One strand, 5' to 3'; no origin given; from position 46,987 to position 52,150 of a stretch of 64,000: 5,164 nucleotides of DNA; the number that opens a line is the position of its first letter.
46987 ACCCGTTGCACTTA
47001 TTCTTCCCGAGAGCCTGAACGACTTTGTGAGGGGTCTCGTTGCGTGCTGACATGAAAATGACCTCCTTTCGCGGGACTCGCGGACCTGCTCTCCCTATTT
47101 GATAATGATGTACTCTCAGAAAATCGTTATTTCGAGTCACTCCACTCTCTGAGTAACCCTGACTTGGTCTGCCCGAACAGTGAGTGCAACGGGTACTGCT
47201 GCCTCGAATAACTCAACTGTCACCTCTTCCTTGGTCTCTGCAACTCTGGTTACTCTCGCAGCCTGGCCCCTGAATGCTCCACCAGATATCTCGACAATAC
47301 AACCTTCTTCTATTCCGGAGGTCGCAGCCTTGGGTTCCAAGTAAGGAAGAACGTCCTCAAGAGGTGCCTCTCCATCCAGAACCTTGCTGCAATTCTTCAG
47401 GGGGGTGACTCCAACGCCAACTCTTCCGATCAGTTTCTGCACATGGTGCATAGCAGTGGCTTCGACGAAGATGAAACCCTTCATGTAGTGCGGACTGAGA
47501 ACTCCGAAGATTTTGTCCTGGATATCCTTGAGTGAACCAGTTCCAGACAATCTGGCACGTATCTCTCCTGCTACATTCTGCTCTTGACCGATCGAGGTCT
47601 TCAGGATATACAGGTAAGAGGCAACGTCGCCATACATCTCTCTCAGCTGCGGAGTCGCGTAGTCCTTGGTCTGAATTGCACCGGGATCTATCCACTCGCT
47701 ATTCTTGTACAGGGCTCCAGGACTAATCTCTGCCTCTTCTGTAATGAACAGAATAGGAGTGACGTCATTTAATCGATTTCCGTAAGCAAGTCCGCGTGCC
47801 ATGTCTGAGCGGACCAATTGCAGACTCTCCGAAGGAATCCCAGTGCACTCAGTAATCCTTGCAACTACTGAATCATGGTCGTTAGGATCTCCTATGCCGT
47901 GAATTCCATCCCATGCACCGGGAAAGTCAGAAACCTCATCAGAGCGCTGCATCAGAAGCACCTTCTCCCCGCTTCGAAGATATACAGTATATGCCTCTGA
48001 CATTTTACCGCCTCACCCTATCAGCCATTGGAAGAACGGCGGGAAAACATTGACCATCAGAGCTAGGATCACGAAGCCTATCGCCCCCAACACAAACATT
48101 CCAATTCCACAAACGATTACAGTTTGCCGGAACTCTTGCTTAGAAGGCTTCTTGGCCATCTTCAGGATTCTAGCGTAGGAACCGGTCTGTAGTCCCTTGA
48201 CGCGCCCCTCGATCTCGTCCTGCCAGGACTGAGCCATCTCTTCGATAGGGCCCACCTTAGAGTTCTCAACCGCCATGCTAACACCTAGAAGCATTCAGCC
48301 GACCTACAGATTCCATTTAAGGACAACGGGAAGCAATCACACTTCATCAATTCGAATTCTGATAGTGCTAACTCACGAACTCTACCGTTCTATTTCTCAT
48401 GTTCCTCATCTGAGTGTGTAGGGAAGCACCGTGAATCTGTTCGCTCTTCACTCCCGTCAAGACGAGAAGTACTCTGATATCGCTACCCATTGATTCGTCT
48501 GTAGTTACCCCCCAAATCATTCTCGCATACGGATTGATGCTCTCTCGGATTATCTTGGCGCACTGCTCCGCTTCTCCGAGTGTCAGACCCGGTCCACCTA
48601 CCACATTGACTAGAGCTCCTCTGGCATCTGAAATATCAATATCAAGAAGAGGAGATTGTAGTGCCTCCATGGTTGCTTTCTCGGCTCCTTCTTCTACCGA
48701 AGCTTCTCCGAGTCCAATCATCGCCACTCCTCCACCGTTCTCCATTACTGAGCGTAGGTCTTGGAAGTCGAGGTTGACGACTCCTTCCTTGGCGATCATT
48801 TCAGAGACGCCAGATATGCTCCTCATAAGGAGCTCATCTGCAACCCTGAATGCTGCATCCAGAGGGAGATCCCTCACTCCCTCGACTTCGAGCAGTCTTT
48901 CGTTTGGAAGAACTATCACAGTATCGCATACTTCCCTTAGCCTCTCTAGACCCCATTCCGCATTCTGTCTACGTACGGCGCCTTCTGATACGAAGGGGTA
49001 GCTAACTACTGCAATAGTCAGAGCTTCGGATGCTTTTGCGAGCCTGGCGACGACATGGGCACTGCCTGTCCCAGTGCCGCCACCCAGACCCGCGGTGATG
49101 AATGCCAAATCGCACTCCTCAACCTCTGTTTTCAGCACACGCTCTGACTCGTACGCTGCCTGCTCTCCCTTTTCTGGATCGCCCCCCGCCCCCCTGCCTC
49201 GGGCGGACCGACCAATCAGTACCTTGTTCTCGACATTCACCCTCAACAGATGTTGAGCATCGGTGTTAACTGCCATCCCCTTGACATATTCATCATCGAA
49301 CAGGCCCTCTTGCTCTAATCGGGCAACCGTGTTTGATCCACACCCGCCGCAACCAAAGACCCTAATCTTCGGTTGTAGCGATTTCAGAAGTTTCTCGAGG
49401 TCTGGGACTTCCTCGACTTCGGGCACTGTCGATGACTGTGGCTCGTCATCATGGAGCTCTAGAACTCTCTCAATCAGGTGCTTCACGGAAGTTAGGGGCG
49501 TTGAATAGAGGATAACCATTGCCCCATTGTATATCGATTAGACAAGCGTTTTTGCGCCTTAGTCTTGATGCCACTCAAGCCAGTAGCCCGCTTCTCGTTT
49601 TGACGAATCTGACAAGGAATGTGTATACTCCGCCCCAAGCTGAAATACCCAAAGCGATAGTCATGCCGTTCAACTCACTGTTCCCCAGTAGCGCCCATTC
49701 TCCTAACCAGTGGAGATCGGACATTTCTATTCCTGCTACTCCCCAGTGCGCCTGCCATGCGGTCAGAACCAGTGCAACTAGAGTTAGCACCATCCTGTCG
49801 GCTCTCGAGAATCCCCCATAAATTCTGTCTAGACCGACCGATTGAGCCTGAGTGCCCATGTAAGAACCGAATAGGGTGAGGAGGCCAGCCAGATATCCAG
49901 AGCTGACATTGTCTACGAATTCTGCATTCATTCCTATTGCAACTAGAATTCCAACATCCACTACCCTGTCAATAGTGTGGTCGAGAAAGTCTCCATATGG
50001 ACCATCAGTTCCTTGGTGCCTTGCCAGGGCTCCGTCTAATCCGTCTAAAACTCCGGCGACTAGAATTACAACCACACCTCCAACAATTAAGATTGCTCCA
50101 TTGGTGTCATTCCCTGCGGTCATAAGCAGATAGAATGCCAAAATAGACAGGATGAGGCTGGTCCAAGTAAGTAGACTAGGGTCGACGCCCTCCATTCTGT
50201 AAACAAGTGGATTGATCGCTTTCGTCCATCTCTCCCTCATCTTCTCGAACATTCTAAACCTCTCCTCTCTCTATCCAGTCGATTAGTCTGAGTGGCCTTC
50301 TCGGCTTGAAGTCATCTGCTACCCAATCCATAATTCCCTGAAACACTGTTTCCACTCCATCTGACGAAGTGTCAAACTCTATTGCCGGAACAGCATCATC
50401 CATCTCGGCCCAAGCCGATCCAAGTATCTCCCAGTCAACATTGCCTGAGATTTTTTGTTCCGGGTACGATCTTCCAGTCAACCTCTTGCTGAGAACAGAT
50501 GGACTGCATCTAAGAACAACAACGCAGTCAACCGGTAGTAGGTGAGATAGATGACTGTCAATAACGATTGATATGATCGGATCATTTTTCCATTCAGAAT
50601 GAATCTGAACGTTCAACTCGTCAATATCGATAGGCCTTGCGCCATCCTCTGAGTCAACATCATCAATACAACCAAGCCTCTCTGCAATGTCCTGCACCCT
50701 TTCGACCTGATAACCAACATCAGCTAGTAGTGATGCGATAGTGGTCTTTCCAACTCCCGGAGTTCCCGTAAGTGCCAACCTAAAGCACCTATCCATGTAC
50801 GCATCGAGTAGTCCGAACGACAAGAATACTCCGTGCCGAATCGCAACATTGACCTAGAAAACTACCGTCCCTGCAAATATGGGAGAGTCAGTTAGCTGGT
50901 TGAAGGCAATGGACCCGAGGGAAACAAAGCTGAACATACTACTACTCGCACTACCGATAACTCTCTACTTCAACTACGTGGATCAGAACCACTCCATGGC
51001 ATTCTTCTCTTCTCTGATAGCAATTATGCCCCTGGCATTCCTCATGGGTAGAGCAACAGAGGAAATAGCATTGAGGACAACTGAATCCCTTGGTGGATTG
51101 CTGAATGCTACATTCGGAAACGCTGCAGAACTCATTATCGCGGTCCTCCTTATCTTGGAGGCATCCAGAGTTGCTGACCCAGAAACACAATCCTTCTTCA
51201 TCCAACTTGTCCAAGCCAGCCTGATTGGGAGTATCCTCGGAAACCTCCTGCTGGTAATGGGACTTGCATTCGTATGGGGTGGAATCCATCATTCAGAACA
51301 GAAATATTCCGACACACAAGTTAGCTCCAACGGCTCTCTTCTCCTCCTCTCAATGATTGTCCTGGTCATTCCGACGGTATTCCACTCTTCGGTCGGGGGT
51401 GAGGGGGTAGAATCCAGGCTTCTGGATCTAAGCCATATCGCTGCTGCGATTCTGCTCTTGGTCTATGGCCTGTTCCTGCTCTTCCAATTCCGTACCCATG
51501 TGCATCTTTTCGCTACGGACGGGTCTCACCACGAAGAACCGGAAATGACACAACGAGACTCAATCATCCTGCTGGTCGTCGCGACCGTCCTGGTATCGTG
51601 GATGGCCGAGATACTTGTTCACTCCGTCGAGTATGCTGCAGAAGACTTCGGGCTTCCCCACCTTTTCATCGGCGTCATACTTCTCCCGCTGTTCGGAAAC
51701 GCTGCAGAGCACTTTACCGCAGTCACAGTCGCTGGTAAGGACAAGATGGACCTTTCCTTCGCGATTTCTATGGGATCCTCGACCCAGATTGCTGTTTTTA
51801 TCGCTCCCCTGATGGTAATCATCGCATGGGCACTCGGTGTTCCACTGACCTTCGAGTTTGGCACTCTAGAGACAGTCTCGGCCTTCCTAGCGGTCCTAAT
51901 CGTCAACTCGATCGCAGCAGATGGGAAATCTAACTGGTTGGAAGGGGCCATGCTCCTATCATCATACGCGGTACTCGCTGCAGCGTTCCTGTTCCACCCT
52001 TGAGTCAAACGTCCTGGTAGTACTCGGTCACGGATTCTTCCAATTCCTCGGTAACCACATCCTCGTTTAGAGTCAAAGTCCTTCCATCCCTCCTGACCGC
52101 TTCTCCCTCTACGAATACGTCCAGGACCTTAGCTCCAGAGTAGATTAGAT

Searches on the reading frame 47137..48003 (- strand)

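Call 91: search_protein_families(library=pfam, proteins=[window:47137-48003:-], max_evalue=0.0001)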
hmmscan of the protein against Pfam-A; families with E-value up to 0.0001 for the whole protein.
window:47137-48003:- (288 aa): 1 family
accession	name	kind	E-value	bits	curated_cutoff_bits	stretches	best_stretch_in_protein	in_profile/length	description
PF03439.18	Spt5-NGN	-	1.5e-09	38.1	22.4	1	131-193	2-62/84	Early transcription elongation factor of RNA pol II, NGN section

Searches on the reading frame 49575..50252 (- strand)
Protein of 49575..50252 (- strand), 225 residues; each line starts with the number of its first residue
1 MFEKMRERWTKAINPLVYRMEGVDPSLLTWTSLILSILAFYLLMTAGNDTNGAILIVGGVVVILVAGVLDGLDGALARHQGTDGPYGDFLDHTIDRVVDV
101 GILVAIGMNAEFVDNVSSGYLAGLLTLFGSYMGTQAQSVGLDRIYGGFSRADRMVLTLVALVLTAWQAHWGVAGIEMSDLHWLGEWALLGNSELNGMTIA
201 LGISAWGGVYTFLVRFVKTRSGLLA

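Call 91: search_protein_families(library=pfam, proteins=[window:49575-50252:-], max_evalue=0.0001)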
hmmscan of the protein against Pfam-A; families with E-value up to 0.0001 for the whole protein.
window:49575-50252:- (225 aa): 1 family
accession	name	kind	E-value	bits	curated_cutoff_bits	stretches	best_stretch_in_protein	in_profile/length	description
PF01066.26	CDP-OH_P_transf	-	3.9e-10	40.8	22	1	25-167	4-137/152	CDP-alcohol phosphatidyltransferase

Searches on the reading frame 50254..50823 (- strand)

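Call 92: search_protein_families(library=pfam, proteins=[window:50254-50823:-], max_evalue=0.0001)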
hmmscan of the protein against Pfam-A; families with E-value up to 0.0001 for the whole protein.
window:50254-50823:- (189 aa): 1 family
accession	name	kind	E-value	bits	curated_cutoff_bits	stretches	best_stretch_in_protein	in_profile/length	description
PF13238.12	AAA_18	-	9.5e-23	81.5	29.4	1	17-134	2-127/128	AAA domain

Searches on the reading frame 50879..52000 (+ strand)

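Call 92: search_protein_families(library=pfam, proteins=[window:50879-52000:+], max_evalue=0.0001)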
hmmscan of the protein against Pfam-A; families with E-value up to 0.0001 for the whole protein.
window:50879-52000:+ (374 aa): 1 family
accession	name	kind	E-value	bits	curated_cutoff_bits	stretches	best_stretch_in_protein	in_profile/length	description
PF01699.29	Na_Ca_ex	-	7.7e-39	133.5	24.9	2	228-371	2-150/151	Sodium/calcium exchanger protein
